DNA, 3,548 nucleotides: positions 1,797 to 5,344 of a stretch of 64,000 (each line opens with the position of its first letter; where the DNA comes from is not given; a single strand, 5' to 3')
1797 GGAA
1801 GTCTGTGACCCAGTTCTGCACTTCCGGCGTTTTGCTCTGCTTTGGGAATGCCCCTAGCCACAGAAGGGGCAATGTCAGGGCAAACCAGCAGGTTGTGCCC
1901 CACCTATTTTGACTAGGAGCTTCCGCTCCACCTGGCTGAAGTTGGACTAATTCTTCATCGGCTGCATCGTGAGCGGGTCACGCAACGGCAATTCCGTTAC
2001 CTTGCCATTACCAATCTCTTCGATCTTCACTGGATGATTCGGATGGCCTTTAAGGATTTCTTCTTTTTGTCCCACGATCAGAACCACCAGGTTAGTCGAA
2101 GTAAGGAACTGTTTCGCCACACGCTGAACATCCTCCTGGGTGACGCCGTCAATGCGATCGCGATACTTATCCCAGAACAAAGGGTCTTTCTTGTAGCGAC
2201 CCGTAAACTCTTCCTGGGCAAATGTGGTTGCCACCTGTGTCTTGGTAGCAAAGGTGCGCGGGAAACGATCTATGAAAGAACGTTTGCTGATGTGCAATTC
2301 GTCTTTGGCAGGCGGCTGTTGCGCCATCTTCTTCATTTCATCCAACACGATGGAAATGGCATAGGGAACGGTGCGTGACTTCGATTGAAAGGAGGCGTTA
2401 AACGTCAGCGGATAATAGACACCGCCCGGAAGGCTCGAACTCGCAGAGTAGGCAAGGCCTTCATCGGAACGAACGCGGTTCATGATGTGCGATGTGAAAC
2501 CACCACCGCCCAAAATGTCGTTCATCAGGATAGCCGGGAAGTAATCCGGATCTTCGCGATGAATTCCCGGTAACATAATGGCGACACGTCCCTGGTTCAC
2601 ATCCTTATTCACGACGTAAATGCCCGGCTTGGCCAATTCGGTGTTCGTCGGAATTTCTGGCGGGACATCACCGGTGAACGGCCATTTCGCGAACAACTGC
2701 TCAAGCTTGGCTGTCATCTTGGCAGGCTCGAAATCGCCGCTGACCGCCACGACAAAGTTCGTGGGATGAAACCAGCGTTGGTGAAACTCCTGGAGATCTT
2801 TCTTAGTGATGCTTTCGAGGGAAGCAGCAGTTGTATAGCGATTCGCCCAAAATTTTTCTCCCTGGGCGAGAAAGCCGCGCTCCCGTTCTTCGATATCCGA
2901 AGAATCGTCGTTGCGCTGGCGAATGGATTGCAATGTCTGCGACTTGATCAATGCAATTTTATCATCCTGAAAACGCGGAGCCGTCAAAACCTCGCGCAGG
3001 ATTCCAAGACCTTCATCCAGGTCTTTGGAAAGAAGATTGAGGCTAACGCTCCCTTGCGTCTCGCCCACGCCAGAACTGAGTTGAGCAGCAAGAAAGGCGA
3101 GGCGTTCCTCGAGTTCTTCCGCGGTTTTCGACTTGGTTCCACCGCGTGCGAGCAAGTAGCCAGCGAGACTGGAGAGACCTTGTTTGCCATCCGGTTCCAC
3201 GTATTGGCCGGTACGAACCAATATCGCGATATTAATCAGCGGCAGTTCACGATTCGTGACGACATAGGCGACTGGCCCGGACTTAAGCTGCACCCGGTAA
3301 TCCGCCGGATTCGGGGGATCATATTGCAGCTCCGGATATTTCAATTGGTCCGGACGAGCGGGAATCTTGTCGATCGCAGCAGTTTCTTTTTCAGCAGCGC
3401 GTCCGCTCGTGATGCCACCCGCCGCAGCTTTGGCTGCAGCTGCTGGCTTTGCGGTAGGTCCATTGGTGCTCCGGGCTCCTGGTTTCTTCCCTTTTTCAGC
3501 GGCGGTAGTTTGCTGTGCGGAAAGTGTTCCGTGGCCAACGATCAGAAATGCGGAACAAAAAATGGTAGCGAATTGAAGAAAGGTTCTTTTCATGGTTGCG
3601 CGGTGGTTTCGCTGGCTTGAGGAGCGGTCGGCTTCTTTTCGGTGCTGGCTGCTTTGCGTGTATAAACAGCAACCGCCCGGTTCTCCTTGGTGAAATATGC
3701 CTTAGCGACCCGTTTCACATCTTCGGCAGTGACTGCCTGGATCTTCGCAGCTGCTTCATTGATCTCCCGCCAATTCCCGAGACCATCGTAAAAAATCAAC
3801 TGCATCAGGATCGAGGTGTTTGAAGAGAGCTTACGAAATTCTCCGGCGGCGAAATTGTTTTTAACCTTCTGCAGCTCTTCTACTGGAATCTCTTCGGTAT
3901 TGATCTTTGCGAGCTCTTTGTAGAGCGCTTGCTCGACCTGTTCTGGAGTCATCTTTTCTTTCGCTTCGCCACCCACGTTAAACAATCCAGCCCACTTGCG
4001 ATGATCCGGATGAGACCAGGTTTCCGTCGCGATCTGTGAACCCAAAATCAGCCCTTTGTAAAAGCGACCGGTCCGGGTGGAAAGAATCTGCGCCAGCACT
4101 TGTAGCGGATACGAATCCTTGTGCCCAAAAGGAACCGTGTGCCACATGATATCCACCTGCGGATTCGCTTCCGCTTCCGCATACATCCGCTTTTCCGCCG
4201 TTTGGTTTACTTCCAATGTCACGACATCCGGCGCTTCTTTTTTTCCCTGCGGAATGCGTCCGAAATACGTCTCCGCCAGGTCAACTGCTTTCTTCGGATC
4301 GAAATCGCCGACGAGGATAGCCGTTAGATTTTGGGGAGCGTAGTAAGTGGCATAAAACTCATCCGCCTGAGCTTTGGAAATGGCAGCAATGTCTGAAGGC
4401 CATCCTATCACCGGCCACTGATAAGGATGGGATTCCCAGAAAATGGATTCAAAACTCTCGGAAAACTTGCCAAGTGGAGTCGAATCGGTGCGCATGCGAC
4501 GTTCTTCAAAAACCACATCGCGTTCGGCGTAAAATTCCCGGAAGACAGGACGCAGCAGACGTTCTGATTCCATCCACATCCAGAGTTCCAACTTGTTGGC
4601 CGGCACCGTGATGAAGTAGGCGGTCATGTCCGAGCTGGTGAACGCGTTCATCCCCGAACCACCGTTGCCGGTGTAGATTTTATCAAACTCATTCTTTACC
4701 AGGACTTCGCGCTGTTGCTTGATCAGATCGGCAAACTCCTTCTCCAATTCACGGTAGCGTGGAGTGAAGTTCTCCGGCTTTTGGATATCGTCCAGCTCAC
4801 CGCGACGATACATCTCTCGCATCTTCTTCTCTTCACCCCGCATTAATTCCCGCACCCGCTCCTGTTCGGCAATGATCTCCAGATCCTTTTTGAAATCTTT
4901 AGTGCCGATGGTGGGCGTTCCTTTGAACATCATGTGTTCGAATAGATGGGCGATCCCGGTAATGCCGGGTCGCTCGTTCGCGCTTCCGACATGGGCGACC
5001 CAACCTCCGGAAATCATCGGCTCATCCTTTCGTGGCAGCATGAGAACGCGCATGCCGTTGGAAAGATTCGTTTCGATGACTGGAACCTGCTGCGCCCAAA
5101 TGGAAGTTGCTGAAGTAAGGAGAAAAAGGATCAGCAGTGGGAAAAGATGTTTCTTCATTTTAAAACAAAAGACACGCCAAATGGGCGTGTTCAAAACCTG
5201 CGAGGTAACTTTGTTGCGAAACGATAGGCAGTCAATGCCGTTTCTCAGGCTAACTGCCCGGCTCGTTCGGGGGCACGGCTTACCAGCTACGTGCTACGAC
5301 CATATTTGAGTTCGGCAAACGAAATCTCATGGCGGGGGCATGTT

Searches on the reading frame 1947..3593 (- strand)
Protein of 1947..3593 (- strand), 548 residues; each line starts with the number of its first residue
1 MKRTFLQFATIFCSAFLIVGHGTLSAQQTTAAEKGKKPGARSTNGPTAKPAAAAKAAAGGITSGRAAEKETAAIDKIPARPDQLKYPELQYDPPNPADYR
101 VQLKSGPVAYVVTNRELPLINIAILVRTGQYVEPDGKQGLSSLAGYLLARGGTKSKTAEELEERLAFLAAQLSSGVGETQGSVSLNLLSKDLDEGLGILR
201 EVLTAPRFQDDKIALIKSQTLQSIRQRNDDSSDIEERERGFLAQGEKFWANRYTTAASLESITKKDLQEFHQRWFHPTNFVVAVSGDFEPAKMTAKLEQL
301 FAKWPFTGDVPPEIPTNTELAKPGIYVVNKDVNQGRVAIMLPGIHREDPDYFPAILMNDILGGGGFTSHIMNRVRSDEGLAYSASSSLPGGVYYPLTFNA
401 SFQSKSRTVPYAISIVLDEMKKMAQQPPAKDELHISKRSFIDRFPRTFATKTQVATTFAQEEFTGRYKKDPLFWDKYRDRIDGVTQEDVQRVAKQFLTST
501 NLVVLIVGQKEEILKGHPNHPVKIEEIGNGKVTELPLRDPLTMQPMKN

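Call 11: search_protein_families(library=pfam, proteins=[window:1947-3593:-], max_evalue=0.01)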
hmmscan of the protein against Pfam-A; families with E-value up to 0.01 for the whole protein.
window:1947-3593:- (548 aa): 2 families
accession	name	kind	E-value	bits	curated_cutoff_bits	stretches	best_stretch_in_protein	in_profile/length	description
PF05193.26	Peptidase_M16_C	-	4.3e-37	128.2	23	1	261-438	1-179/181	Peptidase M16 inactive domain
PF00675.25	Peptidase_M16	-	4.5e-07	30.3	22.3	1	120-230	13-122/149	Insulinase (Peptidase family M16)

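Call 13: find_encoding_contigs(protein=window:1947-3593:-, flank=6000, max_places=10)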
Protein window:1947-3593:- (548 aa): 1 contig read that carries it; 1 place shown.
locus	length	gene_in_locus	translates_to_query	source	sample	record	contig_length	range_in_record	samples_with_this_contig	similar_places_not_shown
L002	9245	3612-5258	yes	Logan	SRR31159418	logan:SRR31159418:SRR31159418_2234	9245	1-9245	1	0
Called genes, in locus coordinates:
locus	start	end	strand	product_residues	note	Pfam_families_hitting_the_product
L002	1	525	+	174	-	?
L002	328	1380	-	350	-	-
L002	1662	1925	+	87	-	-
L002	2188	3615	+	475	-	PF00675:Peptidase_M16 (weak), PF05193:Peptidase_M16_C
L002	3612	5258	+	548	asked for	PF00675:Peptidase_M16 (weak), PF05193:Peptidase_M16_C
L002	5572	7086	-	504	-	PF00004:AAA, PF17862:AAA_lid_3 (weak)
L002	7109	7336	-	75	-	-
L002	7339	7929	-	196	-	PF04542:Sigma70_r2, PF08281:Sigma70_r4_2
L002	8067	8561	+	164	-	PF06892:Phage_CP76 (weak)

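Call 25: find_related_loci(query=window:1947-3593:-, collection=genome_contigs, flank=6000)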
Query window:1947-3593:- (548 aa) in genome_contigs; peptide patterns used: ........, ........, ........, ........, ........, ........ (x = any residue, [..] = any of these).
65 stretches matched a pattern; 8 encode a relative of the query (tblastn E <= 1e-3); 8 distinct loci.
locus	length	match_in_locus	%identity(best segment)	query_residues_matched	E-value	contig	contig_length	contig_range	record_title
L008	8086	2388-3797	69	77-546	0e+0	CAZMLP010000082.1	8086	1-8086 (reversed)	MAG TPA_asm: uncultured Verrucomicrobiota bacterium isolate binchicken_co84_3 genome assembly, contig: k141_1166599, who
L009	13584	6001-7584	64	20-546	0e+0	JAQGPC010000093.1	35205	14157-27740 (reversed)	MAG: Pedosphaera sp. isolate RYN_629 scaffold_2630537, whole genome shotgun sequence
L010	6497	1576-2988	62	77-547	0e+0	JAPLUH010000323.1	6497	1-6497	MAG: Verrucomicrobia bacterium isolate LacPavin_0920_WC12_MAG_60_10 LacPavin_0920_WC12_scaffold_1167969, whole genome sh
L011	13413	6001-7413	60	76-546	0e+0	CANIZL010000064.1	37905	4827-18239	MAG: Verrucomicrobia bacterium isolate RH-18aug17-364 genome assembly, contig: RH-18aug17-C2444, whole genome shotgun se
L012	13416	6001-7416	62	77-548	0e+0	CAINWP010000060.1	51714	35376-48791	MAG: uncultured Verrucomicrobia bacterium isolate KT_bin-2079 genome assembly, contig: bin-2079:060/340, whole genome sh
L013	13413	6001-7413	62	77-547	0e+0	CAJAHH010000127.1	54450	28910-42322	MAG: uncultured Verrucomicrobia bacterium isolate Loc081215-4m_bin-0913 genome assembly, contig: bin-0913:127/160, whole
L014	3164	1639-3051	62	77-547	0e+0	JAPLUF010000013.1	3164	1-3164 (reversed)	MAG: Verrucomicrobia bacterium isolate LacPavin_0818_WC40_MAG_60_13 LacPavin_0818_WC40_scaffold_390528, whole genome sho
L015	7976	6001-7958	69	59-510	4e-175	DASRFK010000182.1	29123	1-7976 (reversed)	MAG TPA_asm: Verrucomicrobiia bacterium isolate SMAG_U10030 k141_1064293, whole genome shotgun sequence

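Call 51: find_homologous_proteins(query=window:1947-3593:-, max_evalue=1e-100)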
Query window:1947-3593:- (548 aa): 3829 proteins with E <= 1e-100 among 8000 candidates; the best 120 are listed.
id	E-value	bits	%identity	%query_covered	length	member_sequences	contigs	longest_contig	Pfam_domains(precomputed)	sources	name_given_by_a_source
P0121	0.0e+0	1232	100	100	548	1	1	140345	PF00675.26,PF05193.27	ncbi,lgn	-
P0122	2.7e-269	912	79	89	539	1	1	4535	PF00675.26,PF05193.27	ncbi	ncbi:MAG: M16 family metallopeptidase [Limisphaerales bacterium]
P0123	1.3e-251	854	75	90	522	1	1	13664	PF00675.26,PF05193.27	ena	-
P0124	2.6e-241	820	70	93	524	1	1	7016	PF00675.26,PF05193.27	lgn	-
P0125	6.0e-241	819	73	88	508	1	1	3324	PF05193.27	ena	-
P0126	2.8e-240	816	72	89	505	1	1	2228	PF05193.27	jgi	jgi:zinc protease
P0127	7.2e-240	815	72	89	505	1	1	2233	PF05193.27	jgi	jgi:zinc protease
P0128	1.5e-239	814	74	87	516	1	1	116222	PF00675.26,PF05193.27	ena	-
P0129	4.4e-239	812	73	87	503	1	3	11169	PF00675.26,PF05193.27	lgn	-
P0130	9.4e-239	811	72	89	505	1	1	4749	PF05193.27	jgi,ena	-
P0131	1.7e-237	807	73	86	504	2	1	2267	PF00675.26,PF05193.27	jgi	jgi:predicted Zn-dependent peptidase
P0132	9.9e-237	805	74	86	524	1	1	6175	PF05193.27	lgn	-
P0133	5.5e-236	802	71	90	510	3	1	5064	PF00675.26,PF05193.27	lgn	-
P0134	1.5e-234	798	72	86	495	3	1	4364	PF00675.26,PF05193.27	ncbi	-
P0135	2.9e-234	797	69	91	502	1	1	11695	PF00675.26,PF05193.27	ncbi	-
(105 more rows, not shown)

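Call 52: find_encoding_contigs(protein=P0122, flank=5000, max_places=3)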
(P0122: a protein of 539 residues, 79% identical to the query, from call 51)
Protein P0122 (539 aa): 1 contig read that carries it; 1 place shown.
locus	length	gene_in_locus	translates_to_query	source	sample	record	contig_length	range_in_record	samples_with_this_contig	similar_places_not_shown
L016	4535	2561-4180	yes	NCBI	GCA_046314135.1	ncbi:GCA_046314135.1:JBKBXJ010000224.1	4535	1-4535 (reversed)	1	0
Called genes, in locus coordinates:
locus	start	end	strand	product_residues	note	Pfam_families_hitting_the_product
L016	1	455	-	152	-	?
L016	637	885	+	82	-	-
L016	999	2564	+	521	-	PF00675:Peptidase_M16, PF05193:Peptidase_M16_C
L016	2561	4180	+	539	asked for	PF00675:Peptidase_M16 (faint), PF05193:Peptidase_M16_C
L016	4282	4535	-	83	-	?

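Call 53: find_encoding_contigs(protein=P0123, flank=5000, max_places=3)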
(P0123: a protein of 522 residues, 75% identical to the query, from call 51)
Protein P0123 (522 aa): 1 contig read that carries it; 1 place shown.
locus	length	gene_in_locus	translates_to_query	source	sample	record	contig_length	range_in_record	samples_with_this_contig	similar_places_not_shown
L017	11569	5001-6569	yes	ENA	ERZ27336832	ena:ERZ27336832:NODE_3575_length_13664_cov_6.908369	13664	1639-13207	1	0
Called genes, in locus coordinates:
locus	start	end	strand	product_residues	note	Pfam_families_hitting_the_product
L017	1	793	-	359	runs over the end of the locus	PF01436:NHL (faint), PF17170:DUF5128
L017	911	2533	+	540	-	PF04542:Sigma70_r2, PF08281:Sigma70_r4_2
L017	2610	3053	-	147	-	-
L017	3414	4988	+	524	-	PF00675:Peptidase_M16, PF05193:Peptidase_M16_C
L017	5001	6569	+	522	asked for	PF00675:Peptidase_M16, PF05193:Peptidase_M16_C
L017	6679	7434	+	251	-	PF07963:N_methyl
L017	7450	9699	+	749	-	PF07679:I-set (weak), PF13927:Ig_3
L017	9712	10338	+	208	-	-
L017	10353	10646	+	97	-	PF01797:Y1_Tnp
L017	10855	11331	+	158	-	PF12903:DUF3830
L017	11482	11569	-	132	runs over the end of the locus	PF01042:Ribonuc_L-PSP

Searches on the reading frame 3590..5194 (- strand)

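Call 11: search_protein_families(library=pfam, proteins=[window:3590-5194:-], max_evalue=0.01)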
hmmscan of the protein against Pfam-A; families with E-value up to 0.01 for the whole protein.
window:3590-5194:- (534 aa): 2 families
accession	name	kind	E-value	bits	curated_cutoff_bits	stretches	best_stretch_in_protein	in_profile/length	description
PF05193.26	Peptidase_M16_C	-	1.9e-31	109.8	23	1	272-447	2-180/181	Peptidase M16 inactive domain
PF00675.25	Peptidase_M16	-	9.7e-14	51.9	22.3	2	66-106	18-58/149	Insulinase (Peptidase family M16)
